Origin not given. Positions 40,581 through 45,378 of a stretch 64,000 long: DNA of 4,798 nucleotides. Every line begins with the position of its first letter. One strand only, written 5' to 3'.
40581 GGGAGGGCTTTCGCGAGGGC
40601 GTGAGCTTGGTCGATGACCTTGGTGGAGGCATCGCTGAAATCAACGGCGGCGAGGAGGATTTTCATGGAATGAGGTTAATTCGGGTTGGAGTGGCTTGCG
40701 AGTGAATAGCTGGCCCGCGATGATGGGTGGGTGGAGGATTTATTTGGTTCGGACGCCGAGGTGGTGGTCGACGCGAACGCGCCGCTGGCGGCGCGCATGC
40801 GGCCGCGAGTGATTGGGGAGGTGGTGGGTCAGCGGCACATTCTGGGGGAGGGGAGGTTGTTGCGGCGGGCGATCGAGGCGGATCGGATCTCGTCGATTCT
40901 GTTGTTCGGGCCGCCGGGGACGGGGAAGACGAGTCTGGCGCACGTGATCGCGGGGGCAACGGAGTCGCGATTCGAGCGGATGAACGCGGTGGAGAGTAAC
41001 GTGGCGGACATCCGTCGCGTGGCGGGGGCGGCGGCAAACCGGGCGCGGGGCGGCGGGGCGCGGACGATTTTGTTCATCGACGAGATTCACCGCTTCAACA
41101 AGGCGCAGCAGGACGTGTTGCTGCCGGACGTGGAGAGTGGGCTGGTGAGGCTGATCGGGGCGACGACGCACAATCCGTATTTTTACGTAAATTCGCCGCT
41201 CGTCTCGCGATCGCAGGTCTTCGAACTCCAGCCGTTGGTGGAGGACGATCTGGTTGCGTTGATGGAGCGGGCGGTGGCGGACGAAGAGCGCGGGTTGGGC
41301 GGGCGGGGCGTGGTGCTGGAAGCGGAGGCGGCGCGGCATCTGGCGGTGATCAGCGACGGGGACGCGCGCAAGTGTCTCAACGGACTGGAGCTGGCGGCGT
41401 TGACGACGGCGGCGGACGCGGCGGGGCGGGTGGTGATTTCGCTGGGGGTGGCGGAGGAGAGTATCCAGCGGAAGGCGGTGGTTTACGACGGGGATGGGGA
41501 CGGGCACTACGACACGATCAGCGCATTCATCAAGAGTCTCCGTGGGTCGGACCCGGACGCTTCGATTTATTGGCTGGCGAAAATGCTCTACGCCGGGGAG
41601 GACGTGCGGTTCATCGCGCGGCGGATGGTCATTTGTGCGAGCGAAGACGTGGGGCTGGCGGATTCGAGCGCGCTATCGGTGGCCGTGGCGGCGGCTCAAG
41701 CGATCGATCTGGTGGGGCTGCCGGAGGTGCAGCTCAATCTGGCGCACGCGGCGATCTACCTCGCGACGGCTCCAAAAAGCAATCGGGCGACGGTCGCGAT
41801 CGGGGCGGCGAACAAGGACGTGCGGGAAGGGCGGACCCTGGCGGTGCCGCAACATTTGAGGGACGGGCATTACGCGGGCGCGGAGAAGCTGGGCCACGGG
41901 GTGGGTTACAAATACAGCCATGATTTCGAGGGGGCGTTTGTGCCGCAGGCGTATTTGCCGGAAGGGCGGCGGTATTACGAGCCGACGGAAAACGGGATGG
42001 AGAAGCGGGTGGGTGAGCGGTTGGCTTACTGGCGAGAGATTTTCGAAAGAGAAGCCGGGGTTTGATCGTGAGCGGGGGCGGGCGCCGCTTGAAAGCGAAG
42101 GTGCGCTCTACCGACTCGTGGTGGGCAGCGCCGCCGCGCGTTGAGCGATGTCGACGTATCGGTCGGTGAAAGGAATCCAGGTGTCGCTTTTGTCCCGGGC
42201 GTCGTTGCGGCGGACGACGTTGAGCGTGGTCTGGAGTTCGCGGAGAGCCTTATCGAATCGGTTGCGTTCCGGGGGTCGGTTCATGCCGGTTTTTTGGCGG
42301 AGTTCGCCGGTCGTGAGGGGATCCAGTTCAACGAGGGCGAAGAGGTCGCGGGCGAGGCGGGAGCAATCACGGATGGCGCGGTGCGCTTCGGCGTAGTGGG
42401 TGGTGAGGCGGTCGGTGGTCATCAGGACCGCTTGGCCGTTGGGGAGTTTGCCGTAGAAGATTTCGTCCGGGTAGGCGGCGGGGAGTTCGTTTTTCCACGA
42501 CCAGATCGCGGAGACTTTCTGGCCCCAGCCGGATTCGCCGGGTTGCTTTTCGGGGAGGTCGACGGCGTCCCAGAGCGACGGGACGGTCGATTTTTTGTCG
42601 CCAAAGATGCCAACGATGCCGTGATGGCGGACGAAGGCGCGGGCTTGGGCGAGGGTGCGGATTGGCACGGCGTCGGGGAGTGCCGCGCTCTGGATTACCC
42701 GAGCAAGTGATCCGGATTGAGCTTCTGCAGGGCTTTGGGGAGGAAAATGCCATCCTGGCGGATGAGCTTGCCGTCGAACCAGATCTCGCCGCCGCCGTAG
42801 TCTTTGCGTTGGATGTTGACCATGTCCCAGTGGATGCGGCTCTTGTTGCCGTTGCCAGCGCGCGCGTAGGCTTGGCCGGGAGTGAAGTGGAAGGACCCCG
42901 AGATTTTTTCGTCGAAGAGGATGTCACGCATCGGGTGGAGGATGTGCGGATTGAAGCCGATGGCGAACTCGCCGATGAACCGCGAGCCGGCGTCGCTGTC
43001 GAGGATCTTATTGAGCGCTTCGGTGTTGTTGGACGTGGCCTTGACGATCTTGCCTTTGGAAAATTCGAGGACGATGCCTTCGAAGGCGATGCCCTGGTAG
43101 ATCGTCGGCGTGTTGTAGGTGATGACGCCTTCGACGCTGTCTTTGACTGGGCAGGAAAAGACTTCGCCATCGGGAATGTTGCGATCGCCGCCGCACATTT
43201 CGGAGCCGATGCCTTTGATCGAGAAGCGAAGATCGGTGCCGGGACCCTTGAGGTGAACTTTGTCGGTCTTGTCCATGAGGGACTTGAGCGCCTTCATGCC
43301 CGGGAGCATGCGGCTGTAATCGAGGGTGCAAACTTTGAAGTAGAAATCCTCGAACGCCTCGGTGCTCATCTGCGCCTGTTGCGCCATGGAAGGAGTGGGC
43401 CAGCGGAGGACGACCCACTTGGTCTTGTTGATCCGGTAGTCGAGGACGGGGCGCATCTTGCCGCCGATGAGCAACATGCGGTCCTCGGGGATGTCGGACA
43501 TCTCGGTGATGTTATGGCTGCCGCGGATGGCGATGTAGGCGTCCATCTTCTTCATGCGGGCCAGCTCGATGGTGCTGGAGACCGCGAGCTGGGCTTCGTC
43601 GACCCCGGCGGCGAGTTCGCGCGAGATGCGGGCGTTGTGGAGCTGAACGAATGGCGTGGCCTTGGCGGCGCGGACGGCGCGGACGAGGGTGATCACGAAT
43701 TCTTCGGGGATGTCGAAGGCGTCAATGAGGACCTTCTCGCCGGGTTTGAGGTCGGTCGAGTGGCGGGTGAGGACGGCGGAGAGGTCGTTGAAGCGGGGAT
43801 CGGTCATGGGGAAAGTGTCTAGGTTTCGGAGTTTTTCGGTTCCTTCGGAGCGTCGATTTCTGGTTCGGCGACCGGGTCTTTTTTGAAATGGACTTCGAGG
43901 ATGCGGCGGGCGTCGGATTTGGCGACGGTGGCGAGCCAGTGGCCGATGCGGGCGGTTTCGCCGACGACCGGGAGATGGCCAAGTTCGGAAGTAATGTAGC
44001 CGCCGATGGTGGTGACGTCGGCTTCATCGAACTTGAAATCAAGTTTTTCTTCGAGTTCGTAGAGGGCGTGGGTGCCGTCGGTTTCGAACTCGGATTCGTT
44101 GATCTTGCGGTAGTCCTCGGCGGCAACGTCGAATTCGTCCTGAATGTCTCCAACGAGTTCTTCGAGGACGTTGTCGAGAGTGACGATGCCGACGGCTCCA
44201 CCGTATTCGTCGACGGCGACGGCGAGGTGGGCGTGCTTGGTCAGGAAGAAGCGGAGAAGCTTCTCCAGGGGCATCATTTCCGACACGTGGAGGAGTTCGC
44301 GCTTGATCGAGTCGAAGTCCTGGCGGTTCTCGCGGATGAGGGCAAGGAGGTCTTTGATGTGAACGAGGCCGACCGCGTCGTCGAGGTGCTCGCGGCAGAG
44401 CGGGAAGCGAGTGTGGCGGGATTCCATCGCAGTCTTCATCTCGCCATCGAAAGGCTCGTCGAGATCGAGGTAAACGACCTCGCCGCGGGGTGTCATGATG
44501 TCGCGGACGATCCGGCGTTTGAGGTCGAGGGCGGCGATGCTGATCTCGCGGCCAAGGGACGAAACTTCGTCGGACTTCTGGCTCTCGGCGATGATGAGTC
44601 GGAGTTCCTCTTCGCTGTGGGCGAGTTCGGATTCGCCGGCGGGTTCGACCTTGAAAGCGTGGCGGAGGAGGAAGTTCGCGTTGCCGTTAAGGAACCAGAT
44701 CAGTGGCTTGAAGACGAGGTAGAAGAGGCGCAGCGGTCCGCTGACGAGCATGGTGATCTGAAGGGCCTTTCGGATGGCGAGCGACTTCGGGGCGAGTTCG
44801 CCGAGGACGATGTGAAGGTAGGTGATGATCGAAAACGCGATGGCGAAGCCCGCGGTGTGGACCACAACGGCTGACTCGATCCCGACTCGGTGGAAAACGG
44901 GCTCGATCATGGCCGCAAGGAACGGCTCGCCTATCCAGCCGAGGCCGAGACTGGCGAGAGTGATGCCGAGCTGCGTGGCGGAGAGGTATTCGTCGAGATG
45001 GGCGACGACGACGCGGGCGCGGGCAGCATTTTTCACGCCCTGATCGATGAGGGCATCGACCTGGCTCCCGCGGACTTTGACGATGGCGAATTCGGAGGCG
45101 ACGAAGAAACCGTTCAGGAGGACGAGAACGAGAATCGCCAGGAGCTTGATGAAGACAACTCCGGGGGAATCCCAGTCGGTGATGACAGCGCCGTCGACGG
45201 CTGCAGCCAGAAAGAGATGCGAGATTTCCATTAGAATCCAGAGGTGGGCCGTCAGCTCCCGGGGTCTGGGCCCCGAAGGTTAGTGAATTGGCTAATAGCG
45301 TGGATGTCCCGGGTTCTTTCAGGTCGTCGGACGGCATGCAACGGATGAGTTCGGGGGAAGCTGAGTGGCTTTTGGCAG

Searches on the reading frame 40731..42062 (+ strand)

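Call 74: search_protein_families(library=pfam, proteins=[window:40731-42062:+], max_evalue=0.00001)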
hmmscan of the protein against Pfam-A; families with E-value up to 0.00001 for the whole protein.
window:40731-42062:+ (444 aa): 7 families
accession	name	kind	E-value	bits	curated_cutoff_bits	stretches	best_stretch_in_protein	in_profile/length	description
PF12002.13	MgsA_C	-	8.2e-67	224.7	27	1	272-434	1-166/167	MgsA AAA+ ATPase C terminal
PF16193.11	AAA_assoc_2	-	6e-25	87.8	34.3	1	192-271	3-81/81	AAA C-terminal domain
PF00004.35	AAA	-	7.3e-15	56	21.2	1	56-163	1-125/131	ATPase family associated with various cellular activities (AAA)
PF05496.18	RuvB_N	-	3.3e-13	50.1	27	1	23-139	1-113/159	Holliday junction DNA helicase RuvB P-loop domain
PF07728.20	AAA_5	-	8.6e-07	29.5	22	1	56-132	2-88/139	AAA domain (dynein-related subfamily)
PF13191.12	AAA_16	-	1.6e-06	29.1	32.6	0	44-76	12-47/167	AAA ATPase domain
PF00158.32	Sigma54_activat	-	5.1e-06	26.7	20.2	0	51-147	22-130/168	Sigma-54 interaction domain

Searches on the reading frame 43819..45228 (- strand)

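Call 60: search_protein_families(library=pfam, proteins=[window:43819-45228:-], max_evalue=0.00001)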
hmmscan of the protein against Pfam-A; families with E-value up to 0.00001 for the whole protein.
window:43819-45228:- (469 aa): 3 families
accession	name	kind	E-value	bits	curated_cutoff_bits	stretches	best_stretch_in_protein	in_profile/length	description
PF01595.25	CNNM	-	4.4e-49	167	28.4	1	31-222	2-177/181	Cyclin M transmembrane N-terminal domain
PF03471.22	CorC_HlyC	-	2.8e-18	66.1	27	1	375-450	2-79/81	Transporter associated domain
PF00571.33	CBS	-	4.4e-12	46.6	24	1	309-359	6-56/57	CBS domain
